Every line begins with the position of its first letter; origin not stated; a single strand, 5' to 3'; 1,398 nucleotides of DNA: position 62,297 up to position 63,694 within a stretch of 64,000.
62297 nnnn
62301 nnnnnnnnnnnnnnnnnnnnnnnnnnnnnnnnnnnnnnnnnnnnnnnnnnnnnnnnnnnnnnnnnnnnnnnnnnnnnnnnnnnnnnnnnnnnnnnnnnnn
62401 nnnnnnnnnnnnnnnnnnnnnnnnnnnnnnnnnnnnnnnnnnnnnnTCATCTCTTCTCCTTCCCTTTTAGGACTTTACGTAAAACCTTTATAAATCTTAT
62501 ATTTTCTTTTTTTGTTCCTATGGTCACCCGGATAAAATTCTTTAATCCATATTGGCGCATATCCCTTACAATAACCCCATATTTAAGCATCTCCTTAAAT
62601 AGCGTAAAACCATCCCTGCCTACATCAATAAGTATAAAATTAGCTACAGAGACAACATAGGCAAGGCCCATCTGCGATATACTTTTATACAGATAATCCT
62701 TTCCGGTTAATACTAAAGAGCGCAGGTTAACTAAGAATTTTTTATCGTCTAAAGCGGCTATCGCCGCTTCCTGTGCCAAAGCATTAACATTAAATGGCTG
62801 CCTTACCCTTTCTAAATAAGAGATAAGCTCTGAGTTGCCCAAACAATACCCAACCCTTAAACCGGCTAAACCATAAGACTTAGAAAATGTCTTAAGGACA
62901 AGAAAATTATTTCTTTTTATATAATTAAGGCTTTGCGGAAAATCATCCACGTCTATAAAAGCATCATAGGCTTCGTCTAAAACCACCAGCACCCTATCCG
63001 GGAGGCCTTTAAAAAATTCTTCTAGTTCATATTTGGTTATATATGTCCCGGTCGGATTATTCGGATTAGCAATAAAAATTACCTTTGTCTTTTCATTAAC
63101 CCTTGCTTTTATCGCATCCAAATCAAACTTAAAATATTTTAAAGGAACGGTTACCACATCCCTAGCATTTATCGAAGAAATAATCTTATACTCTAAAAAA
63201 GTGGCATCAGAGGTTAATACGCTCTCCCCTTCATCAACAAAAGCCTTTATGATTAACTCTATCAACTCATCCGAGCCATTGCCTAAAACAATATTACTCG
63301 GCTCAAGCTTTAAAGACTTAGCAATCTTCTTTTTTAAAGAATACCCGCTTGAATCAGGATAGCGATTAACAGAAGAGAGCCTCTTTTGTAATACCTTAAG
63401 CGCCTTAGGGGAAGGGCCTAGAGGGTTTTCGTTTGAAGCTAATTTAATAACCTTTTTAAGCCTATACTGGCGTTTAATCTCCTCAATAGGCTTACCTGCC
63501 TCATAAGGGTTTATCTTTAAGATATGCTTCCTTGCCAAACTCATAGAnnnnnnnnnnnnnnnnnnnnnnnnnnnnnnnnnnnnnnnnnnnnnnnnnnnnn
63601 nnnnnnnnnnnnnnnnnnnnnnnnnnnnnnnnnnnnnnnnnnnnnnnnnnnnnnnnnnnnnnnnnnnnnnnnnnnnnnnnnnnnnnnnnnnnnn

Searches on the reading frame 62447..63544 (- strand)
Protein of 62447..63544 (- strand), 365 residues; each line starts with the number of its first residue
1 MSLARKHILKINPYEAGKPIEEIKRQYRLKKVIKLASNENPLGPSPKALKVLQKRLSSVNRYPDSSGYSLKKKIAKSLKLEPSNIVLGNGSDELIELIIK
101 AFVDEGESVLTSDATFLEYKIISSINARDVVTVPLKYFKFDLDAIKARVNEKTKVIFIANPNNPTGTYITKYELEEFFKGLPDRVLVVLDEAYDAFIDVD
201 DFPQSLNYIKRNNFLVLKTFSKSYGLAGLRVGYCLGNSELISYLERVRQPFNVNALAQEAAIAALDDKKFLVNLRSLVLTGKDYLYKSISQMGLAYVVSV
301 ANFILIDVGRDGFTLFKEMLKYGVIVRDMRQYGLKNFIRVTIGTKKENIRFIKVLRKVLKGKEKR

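Call 38: find_encoding_contigs(protein=window:62447-63544:-, flank=10000, max_places=2)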
Protein window:62447-63544:- (365 aa): 18 contigs read that carry it; 2 places shown.
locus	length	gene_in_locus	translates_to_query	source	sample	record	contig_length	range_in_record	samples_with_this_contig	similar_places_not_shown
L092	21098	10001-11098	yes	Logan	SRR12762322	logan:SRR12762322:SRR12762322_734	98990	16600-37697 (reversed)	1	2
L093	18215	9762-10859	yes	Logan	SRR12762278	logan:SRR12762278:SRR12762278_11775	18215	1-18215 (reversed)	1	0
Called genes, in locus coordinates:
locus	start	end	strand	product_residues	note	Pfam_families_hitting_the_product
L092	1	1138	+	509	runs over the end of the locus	PF03979:Sigma70_r1_1, PF00140:Sigma70_r1_2, PF04542:Sigma70_r2, PF04539:Sigma70_r3, PF04545:Sigma70_r4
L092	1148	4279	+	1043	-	PF00989:PAS, PF08448:PAS_4, PF13426:PAS_9, PF00989:PAS, PF08448:PAS_4, PF13188:PAS_8, PF13426:PAS_9, PF08447:PAS_3, +8 more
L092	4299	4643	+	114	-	PF04343:DUF488, PF22751:DUF488-N3a, PF22752:DUF488-N3i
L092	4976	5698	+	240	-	PF24481:CT398_CC (weak), PF02591:Zn_ribbon_9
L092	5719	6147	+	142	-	PF00075:RNase_H, PF13456:RVT_3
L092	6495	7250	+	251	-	PF20772:TACO1_YebC_N, PF01709:Transcrip_reg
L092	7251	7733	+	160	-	PF02075:RuvC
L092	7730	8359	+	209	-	PF01330:RuvA_N, PF14520:HHH_5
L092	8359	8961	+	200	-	PF04079:SMC_ScpB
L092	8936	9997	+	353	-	PF01817:CM_2, PF00800:PDT, PF01842:ACT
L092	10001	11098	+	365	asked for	PF00155:Aminotran_1_2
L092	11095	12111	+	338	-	PF18152:DAHP_snth_FXD, PF00793:DAHP_synth_1, PF03102:NeuB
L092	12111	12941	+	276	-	PF03807:F420_oxidored, PF02153:PDH_N, PF20463:PDH_C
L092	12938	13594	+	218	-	PF02224:Cytidylate_kin, PF13189:Cytidylate_kin2, PF13207:AAA_17 (faint), PF13238:AAA_18 (weak)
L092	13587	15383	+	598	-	PF00009:GTP_EFTU, PF03144:GTP_EFTU_D2 (weak), PF14492:EFG_III (weak), PF00679:EFG_C, PF06421:LepA_C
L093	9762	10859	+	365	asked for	PF00155:Aminotran_1_2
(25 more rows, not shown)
